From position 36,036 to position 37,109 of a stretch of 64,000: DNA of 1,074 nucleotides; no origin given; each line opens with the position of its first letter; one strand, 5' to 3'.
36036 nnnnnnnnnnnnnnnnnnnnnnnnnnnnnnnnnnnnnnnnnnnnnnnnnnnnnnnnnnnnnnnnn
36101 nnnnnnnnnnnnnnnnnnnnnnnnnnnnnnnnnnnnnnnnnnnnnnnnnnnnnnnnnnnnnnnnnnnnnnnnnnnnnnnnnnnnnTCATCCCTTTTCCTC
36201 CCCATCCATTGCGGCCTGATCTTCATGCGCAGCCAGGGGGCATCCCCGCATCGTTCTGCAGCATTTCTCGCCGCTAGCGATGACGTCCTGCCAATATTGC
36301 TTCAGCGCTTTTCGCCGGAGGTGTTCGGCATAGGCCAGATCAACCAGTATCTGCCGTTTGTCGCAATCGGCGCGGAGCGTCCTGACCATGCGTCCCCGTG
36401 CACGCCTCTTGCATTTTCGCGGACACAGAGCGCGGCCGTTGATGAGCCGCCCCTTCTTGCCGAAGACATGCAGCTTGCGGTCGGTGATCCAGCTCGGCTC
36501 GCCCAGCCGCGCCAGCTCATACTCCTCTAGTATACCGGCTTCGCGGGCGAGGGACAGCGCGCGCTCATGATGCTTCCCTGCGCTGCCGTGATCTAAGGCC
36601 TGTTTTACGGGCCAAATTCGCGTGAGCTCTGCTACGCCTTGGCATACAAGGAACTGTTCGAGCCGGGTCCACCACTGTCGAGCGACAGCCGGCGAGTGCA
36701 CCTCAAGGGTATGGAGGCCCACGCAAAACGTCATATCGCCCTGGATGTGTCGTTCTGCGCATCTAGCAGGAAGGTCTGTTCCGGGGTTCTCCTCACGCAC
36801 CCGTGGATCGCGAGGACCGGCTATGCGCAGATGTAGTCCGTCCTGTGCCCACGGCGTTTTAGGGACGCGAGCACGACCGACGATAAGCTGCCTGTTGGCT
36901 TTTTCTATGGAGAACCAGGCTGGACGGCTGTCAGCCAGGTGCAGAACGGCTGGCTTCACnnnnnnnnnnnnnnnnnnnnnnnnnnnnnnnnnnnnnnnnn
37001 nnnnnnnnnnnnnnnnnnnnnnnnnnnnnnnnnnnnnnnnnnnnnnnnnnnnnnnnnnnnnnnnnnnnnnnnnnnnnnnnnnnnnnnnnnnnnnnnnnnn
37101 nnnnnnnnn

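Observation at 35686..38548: Non-canonical three-gene cyclase module: fused pseudo-heterodimeric double-CHD cyclase, unknown 257-aa protein and PycTM-like effector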

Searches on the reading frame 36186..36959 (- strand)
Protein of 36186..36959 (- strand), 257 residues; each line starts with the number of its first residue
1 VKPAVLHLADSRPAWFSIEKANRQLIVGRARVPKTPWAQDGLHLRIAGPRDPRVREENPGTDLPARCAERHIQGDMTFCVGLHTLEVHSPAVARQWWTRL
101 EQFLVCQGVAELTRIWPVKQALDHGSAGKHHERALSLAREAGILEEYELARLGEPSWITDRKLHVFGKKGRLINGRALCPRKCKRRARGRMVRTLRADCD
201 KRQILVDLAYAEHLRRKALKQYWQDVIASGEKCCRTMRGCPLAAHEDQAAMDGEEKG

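Call 3: search_protein_families(library=pfam, proteins=[window:36186-36959:-], max_evalue=0.1)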
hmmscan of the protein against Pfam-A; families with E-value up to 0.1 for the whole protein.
window:36186-36959:- (257 aa): 2 families
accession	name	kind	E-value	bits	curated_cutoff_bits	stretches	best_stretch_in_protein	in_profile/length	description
PF20298.3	E2-ntca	-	2.5e-22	79.8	27.5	1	16-117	2-108/109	Prokaryotic E2 domain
PF20272.3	E2-Crich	-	1.1e-18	68.4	27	1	123-242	1-128/128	Cysteine-rich domain, C-terminal to E2 domain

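Call 4: search_protein_families(library=padloc, proteins=[window:36186-36959:-], max_evalue=0.1)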
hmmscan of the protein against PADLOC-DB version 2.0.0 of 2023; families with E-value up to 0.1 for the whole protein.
window:36186-36959:- (257 aa): 3 families
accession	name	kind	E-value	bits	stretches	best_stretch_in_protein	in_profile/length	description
PDLC00875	E2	-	2.9e-92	306.9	1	4-252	4-251/256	E2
PDLC00878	E2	-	3.1e-37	126.8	2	5-187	4-190/267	E2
PDLC00868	E2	-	2.1e-35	120.5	1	29-245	31-257/259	E2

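Call 46: search_solved_structures(query=A2, max_evalue=10, show_alignments=3)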
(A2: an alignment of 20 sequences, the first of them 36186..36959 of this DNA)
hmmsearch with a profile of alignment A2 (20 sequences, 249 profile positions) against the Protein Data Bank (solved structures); distinct sequences matched with E-value up to 10: 0.

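Call 48: find_homologous_proteins(query=window:36186-36959:-, max_evalue=0.001)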
Query window:36186-36959:- (257 aa): 113 proteins with E <= 0.001 among 1550 candidates.
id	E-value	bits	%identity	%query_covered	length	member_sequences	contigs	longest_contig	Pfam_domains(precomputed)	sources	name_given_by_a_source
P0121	1.6e-164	564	95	100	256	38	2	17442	PF20298.4,PF20272.4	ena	-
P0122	2.1e-140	485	80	100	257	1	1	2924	PF20298.4,PF20272.4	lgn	-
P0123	4.7e-130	451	77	100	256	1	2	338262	PF20298.4,PF20272.4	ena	-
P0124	1.9e-126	439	76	99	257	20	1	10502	PF20298.4,PF20272.4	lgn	-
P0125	6.3e-126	437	75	100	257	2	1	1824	PF20298.4,PF20272.4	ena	-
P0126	1.1e-125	436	74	100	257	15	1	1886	PF20298.4,PF20272.4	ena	-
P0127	1.2e-125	436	73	100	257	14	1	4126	PF20298.4,PF20272.4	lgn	-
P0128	7.2e-124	430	75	96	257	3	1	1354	PF20298.4,PF20272.4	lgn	-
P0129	4.7e-123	428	71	100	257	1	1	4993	PF20298.4,PF20272.4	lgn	-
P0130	2.7e-122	425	73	97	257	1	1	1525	PF20298.4,PF20272.4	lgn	-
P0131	1.2e-120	420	73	98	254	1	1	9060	PF20298.4,PF20272.4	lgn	-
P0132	4.6e-119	415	70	100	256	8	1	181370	PF20298.4,PF20272.4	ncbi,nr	ncbi:MAG: E2 domain-containing protein [Pseudomonadota bacterium]|nr:E2 domain-containing protein [P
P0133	1.8e-118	413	71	97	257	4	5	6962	PF20298.4,PF20272.4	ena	-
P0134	1.0e-117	410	71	97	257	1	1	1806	PF20298.4,PF20272.4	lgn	-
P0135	1.5e-117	410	70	100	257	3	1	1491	PF20298.4,PF20272.4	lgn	-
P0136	2.2e-117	409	71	96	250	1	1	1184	PF20298.4,PF20272.4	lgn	-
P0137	1.5e-116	406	71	97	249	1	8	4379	PF20298.4,PF20272.4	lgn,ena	-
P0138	1.6e-116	406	69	100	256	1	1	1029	PF20298.4,PF20272.4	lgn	-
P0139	1.2e-113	397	68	100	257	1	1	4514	PF20298.4,PF20272.4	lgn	-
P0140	1.4e-113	397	69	97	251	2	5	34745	PF20298.4,PF20272.4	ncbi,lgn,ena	-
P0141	1.6e-110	387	75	87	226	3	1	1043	PF20298.4,PF20272.4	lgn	-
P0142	2.5e-109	383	64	98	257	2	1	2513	PF20298.4,PF20272.4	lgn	-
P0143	8.1e-109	381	66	100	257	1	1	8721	PF20298.4,PF20272.4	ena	-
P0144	3.8e-108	379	64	98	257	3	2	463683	PF20298.4,PF20272.4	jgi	jgi:hypothetical protein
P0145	1.7e-107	377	64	98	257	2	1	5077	PF20298.4,PF20272.4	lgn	-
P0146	2.5e-107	376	63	99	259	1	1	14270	PF20298.4,PF20272.4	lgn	-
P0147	2.6e-106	373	64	99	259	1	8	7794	PF20298.4,PF20272.4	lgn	-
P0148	1.1e-105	371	63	98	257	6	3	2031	PF20298.4,PF20272.4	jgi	jgi:hypothetical protein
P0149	4.8e-104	365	63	97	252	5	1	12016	PF20298.4,PF20272.4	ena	-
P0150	6.2e-104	365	63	97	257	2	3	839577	PF20298.4,PF20272.4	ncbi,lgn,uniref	ncbi:E2 domain-containing protein [Sphingopyxis sp.]|uniref:E2 domain-containing protein n=1 Tax=Sph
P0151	9.9e-104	364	63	97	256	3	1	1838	PF20298.4,PF20272.4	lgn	-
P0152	3.7e-103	362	62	98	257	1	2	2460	PF20298.4,PF20272.4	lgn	-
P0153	5.0e-103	362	63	97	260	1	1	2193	PF20298.4,PF20272.4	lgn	-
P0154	1.2e-102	361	66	96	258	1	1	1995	PF20298.4,PF20272.4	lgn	-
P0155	1.8e-102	360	62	99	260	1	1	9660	PF20298.4,PF20272.4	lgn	-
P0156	2.4e-102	360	66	96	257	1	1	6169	PF20298.4,PF20272.4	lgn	-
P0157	3.1e-102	359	65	96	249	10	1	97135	PF20298.4,PF20272.4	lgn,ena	-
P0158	4.6e-102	359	62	98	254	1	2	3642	PF20298.4,PF20272.4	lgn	-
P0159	8.6e-102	358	61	98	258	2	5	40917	PF20298.4,PF20272.4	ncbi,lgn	-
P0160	1.2e-101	357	61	98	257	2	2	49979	PF20298.4,PF20272.4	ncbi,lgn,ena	ncbi:MAG TPA: E2 domain-containing protein [Allosphingosinicella sp.]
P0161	1.6e-101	357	62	96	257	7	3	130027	PF20298.4,PF20272.4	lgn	-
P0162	4.3e-101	356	76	79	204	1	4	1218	PF20298.4,PF20272.4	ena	-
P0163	2.5e-100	353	59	100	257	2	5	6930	PF20298.4,PF20272.4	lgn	-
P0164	6.1e-100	352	63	99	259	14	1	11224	PF20298.4,PF20272.4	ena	-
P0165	1.8e-99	350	77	76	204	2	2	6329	PF20298.4,PF20272.4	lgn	-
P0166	2.8e-99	350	62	97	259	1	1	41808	PF20298.4,PF20272.4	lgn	-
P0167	3.9e-99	349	63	99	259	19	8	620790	PF20298.4,PF20272.4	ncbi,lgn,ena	-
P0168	4.3e-99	349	61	96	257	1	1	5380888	PF20298.4,PF20272.4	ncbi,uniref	ncbi:E2 domain-containing protein [Sphingopyxis macrogoltabida]|uniref:E2 domain-containing protein 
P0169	4.5e-99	349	60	99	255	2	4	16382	PF20298.4,PF20272.4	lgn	-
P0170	9.0e-98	345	61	100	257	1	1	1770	PF20298.4,PF20272.4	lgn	-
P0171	1.9e-97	344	59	99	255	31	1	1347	PF20298.4,PF20272.4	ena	-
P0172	2.0e-97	344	76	76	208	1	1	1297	PF20298.4,PF20272.4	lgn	-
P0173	3.1e-96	340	62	99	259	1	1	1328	PF20298.4,PF20272.4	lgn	-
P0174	5.1e-95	336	60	98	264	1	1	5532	PF20298.4,PF20272.4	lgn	-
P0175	1.0e-94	335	58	100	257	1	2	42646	PF20298.4,PF20272.4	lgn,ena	-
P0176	1.1e-94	335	62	96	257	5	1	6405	PF20298.4,PF20272.4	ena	-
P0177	3.2e-93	330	59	95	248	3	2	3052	PF20298.4,PF20272.4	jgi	jgi:hypothetical protein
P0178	1.3e-92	328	61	96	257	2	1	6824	PF20298.4,PF20272.4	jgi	jgi:hypothetical protein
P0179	3.5e-92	326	70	79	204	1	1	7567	PF20298.4,PF20272.4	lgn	-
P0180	4.9e-92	326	56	98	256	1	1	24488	PF20298.4,PF20272.4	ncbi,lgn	ncbi:MAG: E2 domain-containing protein [Croceibacterium sp.]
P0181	9.3e-91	322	58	100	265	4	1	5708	PF20298.4,PF20272.4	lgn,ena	-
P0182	2.4e-90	320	62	89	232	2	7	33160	PF20298.4,PF20272.4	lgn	-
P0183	1.4e-88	315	79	67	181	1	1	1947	PF20298.4,PF20272.4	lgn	-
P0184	1.1e-86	308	60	90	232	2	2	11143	PF20298.4,PF20272.4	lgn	-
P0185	6.9e-83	296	55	99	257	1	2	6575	PF20298.4,PF20272.4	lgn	-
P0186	1.0e-82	295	54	98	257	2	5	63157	PF20298.4,PF20272.4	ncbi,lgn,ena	-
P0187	2.2e-82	294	55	94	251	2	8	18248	PF20298.4,PF20272.4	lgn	-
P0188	1.6e-81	292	62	81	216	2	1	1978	PF20298.4,PF20272.4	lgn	-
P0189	2.9e-81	291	54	100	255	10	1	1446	PF20298.4,PF20272.4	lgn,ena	-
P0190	1.0e-78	282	53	97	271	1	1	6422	PF20298.4,PF20272.4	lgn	-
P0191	1.5e-78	282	54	97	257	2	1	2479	PF20298.4,PF20272.4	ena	-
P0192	1.9e-78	281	53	100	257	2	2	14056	PF20298.4,PF20272.4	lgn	-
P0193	4.5e-78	280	53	97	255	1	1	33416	PF20298.4,PF20272.4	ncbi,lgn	-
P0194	1.2e-77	279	53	100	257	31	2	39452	PF20298.4,PF20272.4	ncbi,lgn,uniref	ncbi:E2 domain-associated cysteine-rich protein [uncultured Agrobacterium sp.]|uniref:E2 domain-asso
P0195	2.3e-77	278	53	97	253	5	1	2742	PF20298.4,PF20272.4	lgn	-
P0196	4.2e-77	277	54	93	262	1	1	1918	PF20298.4,PF20272.4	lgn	-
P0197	6.0e-77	277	51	97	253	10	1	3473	PF20298.4,PF20272.4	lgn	-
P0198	1.9e-76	275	52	97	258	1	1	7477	PF20298.4,PF20272.4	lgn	-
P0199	1.3e-73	266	53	95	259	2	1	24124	PF20298.4,PF20272.4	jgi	jgi:hypothetical protein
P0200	2.7e-73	265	54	92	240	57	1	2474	PF20298.4,PF20272.4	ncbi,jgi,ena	-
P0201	4.0e-73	264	54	93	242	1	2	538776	PF20298.4,PF20272.4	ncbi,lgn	-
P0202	1.8e-72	262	52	91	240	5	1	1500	PF20298.4,PF20272.4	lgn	-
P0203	1.1e-69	253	51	92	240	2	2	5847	PF20298.4,PF20272.4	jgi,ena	jgi:hypothetical protein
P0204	1.5e-69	252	50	94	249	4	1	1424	PF20298.4,PF20272.4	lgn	-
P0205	5.0e-69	251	50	91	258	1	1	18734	PF20298.4,PF20272.4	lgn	-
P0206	6.3e-69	250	52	89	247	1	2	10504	PF20298.4,PF20272.4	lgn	-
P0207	1.5e-68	249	51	91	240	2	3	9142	PF20298.4,PF20272.4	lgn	-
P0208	3.8e-67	244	50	92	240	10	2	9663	PF20298.4,PF20272.4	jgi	jgi:hypothetical protein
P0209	1.4e-66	243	48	93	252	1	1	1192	PF20298.4,PF20272.4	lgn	-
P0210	1.8e-66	242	70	60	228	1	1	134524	PF20272.4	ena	-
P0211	2.3e-65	239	48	91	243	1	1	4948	PF20298.4,PF20272.4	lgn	-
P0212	6.0e-65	237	48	93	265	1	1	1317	PF20298.4,PF20272.4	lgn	-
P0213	2.6e-64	235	66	61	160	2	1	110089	PF20272.4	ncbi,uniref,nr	ncbi:E2 domain-associated cysteine-rich protein [Brevundimonas denitrificans]|uniref:E2 domain-assoc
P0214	5.2e-64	234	49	94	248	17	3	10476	PF20298.4,PF20272.4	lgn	-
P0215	1.3e-63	233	59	72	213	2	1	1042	PF20298.4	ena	-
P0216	1.5e-63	233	48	94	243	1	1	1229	PF20298.4,PF20272.4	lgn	-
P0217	1.5e-62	229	49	90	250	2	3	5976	PF20298.4,PF20272.4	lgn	-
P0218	2.8e-61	225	47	95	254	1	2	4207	PF20298.4,PF20272.4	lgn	-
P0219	5.1e-61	224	48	89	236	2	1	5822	PF20298.4,PF20272.4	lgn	-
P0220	5.9e-61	224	56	73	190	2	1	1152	PF20298.4,PF20272.4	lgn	-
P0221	2.1e-59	219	48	89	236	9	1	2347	PF20298.4,PF20272.4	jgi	-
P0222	3.0e-54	202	52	70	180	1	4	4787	PF20298.4,PF20272.4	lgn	-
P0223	5.1e-53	198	40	94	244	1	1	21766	PF20298.4,PF20272.4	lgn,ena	-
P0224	6.7e-52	194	45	94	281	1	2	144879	PF20298.4,PF20272.4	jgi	-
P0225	1.1e-50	190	43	94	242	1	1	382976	PF20298.4,PF20272.4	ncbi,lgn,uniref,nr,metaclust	ncbi:conserved hypothetical protein (plasmid) [Phenylobacterium zucineum HLK1]|uniref:Uncharacterize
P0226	4.9e-50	188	44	94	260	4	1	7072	PF20298.4,PF20272.4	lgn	-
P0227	2.7e-49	186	43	95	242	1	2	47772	PF20298.4,PF20272.4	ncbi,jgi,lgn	jgi:hypothetical protein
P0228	3.6e-49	185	43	93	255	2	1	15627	PF20298.4,PF20272.4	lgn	-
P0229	7.1e-49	185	45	95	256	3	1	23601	PF20298.4,PF20272.4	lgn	-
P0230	8.4e-45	171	42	93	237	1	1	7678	PF20298.4,PF20272.4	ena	-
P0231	6.0e-38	149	40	93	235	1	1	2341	PF20298.4,PF20272.4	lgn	-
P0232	8.9e-34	135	41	90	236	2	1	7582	PF20298.4,PF20272.4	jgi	jgi:hypothetical protein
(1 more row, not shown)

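Call 56: predict_structure(alignment_id=A3)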
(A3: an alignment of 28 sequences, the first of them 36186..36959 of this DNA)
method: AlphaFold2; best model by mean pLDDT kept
length: 257 residues; sequences in the alignment: 28
mean_pLDDT: 89.5   pTM: 0.81
mean pLDDT of the five models: 89.5, 88.3, 86.8, 86.7, 83.4
residues with pLDDT >= 90: 160; 70-90: 90; 50-70: 7; < 50: 0
segments of 3 or more residues with pLDDT < 50: none
pLDDT, mean of each block of 10 residues (from residue 1): 92 98 97 96 95 97 93 92 90 97 95 85 83 92 89 86 81 72 77 76 89 93 93 91 93 81
secondary structure, 60 per line:
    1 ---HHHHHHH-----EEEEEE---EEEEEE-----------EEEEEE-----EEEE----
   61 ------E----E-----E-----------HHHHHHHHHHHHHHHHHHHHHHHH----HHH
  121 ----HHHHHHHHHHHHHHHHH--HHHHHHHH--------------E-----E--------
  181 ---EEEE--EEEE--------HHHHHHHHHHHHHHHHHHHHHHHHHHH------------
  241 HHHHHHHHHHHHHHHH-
elements in order: H4-10 E16-21 E25-30 E42-47 E53-56 H90-113 H125-141 H144-151 E184-187 E190-193 H202-228 H241-256

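Call 59: fold_search(model_id=the predicted structure, library=pdb)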
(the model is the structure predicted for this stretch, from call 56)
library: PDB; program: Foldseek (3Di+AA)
matches with E <= 10: 153; with E <= 0.001: 0
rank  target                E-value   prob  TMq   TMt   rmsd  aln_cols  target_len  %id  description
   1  1wzv_A                3.7e-02  0.92  0.30  0.46   9.9       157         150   13  Crystal Structure of UbcH8 (released 2005-03-22)
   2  5bnb_A                6.6e-02  0.91  0.31  0.48   8.3       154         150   13  Crystal structure of a Ube2S-ubiquitin conjugate (released 2016-02-17)
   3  3sqv_D                7.0e-02  0.75  0.25  0.38   7.8       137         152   15  Crystal Structure of E. coli O157:H7 E3 ubiquitin ligase, NleL, with a human E2, UbcH7 (released 2012-01-25)
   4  8se9_C                9.9e-02  0.75  0.30  0.46  10.5       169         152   15  Cryo-EM structure of a double loaded human UBA7-UBE2L6-ISG15 thioester mimetic complex (Form 2) (released 2023-10-11)
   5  4q5e_C                1.1e-01  0.92  0.27  0.42   4.8       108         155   15  Shigella Effector Kinase OspG bound to E2-Ub UbcH7-Ub Conjugate (released 2014-07-02)
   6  9jtc_B                1.5e-01  0.41  0.24  0.37  11.1       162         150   15  Cryo-EM structure of bovine UBA7-UBE2L6-ISG15 (released 2025-03-05)
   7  7v8f_A                1.6e-01  0.44  0.25  0.38  10.3       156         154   14  Crystal structure of UBE2L3 bound to HOIP RING1 domain. (released 2022-03-30)
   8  7b5l_D                2.2e-01  0.28  0.23  0.34  11.5       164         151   13  Ubiquitin ligation to F-box protein substrates by SCF-RBR E3-E3 super-assembly: NEDD8-CUL1-RBX1-SKP1-SKP2-CKSHS1-Cycli (released 2021-02-10)
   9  5tte_E                2.2e-01  0.21  0.18  0.28  13.7       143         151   15  Crystal Structure of an RBR E3 ubiquitin ligase in complex with an E2-Ub thioester intermediate mimic (released 2017-08-23)
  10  5udh_D                2.4e-01  0.85  0.28  0.43   4.5       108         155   13  HHARI/ARIH1-UBCH7~Ubiquitin (released 2017-06-14)
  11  8eb0_B                2.4e-01  0.47  0.25  0.39   7.9       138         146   13  RNF216/E2-Ub/Ub transthiolation complex (released 2023-01-18)
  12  7oik_B                2.5e-01  0.60  0.30  0.46   9.9       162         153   12  Mouse RNF213:UBE2L3 transthiolation intermediate, chemically stabilized (released 2022-06-01)
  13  6cp2_B                2.8e-01  0.20  0.21  0.32  11.5       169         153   12  SidC in complex with UbcH7~Ub (released 2018-08-01)
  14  6nya_C                3.0e-01  0.35  0.29  0.40  12.7       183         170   12  Crystal Structure of ubiquitin E1 (Uba1) in complex with Ubc3 (Cdc34) and ubiquitin (released 2019-08-07)
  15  5udh_C                3.4e-01  0.20  0.21  0.33  11.4       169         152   12  HHARI/ARIH1-UBCH7~Ubiquitin (released 2017-06-14)
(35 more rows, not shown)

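Call 81: search_protein_representatives(alignment_id=A3)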
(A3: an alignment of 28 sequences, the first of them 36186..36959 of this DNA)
Query: 28 sequences, 253 profile positions. Proteins with E-value up to 0.001 (for the whole library): 454; up to 1e-10: 405; up to 1e-30: 142. The best 150 are listed.
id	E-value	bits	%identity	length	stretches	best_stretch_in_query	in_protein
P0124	3.2e-113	393.6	-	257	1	1-249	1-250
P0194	1.5e-110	384.8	-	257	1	1-247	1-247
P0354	1.8e-95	335.5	-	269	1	3-243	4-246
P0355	3.5e-90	318.1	-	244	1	4-242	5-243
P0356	1.5e-88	312.8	-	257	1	1-249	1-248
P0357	6.5e-88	310.7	-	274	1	1-246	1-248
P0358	2.5e-80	285.9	-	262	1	6-243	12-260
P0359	1.0e-78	280.5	-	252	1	3-247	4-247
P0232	2.9e-77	275.8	-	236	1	2-246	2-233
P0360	6.2e-77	274.7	-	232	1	12-242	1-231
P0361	6.8e-77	274.6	-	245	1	12-247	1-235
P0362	4.9e-76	271.8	-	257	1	4-247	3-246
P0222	2.0e-74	266.5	-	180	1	55-232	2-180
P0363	1.1e-73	264.1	-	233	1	1-242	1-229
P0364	1.7e-72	260.2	-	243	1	6-242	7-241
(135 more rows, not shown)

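Call 82: search_dna_similar(query=window:36186-36959:-, collection=plasmids, mode=protein, max_rows=15)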
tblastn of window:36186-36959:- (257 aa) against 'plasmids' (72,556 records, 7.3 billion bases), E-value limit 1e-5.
Records with a match: 22; places in all: 22; records where one place covers at least 80% of the query: 9.
Best place of each record, by identity: 60-80% 1; <60% 21.
By first word of the organism name: Sulfitobacter 3; Sphingomonas 2; Bradyrhizobium 2; Stenotrophomonas 2; Pseudomonas 2; Erythrobacteraceae 1; Sphingobium 1; Phenylobacterium 1; Falsihalocynthiibacter 1; Methylobacterium 1; and 6 more.
By predicted mobility (MOB-suite, as given by PLSDB): non-mobilizable 10; conjugative 9; mobilizable 3.
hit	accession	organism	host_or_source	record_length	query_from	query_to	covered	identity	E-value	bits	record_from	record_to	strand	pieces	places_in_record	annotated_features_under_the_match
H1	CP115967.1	Erythrobacteraceae bacterium WH01K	-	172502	1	248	96%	72.6%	2e-110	356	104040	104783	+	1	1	hypothetical protein (x2)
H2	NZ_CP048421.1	Sphingomonas insulae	Cell,soil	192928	4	257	99%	54.3%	3e-77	261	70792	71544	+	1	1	E2 domain-associated cysteine-rich protein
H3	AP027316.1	Sphingobium sp. TomMM15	-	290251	7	242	92%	50.0%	3e-68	234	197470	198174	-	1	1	none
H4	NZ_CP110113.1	Sphingomonas sp. R1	Solanum lycopersicum,Tomato (Solanum ...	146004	2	242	94%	48.8%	4e-64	223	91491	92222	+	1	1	E2 domain-containing protein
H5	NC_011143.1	Phenylobacterium zucineum HLK1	-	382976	1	242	94%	42.8%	1e-47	176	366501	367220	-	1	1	E2 domain-associated cysteine-rich protein | hypothetical protein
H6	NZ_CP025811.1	Sulfitobacter sp. SK025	Marine surface water,North Sea (surface ...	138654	8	250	95%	29.3%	3e-21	100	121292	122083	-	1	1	E2 domain-containing protein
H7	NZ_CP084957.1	Sulfitobacter indolifex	cell culture,Seawater from the North ...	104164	8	250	95%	28.9%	1e-19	95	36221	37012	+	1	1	none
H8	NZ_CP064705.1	Bradyrhizobium sp. 155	Acmispon strigosus,cell culture,root ...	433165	63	251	74%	36.3%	2e-22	103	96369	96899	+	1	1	E2 domain-containing protein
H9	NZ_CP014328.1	Falsihalocynthiibacter arcticus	such as cell culture,marine sediment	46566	8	244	92%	28.8%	5e-20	96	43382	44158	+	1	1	none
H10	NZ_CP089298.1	Methylobacterium currus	Solanum lycopersicum,single cell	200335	1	243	95%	27.9%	1e-7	60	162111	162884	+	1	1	E2 domain-containing protein | adenylate/guanylate cyclase domain-containing protein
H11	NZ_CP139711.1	Sulfitobacter sp. OXR-159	Bacterial Culture,hydrothermal vent ...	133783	54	243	74%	35.3%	1e-25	112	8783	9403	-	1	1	none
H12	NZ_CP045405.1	Roseovarius sp. THAF9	pure culture,Surface of a polyethylene ...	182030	54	243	74%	35.3%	1e-25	112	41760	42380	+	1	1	none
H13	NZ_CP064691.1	Bradyrhizobium sp. 192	Acmispon strigosus,cell culture,root ...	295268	54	242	74%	34.2%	8e-19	93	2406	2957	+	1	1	E2 domain-containing protein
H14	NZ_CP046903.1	Stutzerimonas stutzeri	cell culture,particulate matter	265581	42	244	79%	31.8%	4e-10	67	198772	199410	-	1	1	none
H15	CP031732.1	Stenotrophomonas rhizophila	Nusuttodinium aeruginosum,whole organism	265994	42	243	79%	30.4%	3e-9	64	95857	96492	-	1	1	none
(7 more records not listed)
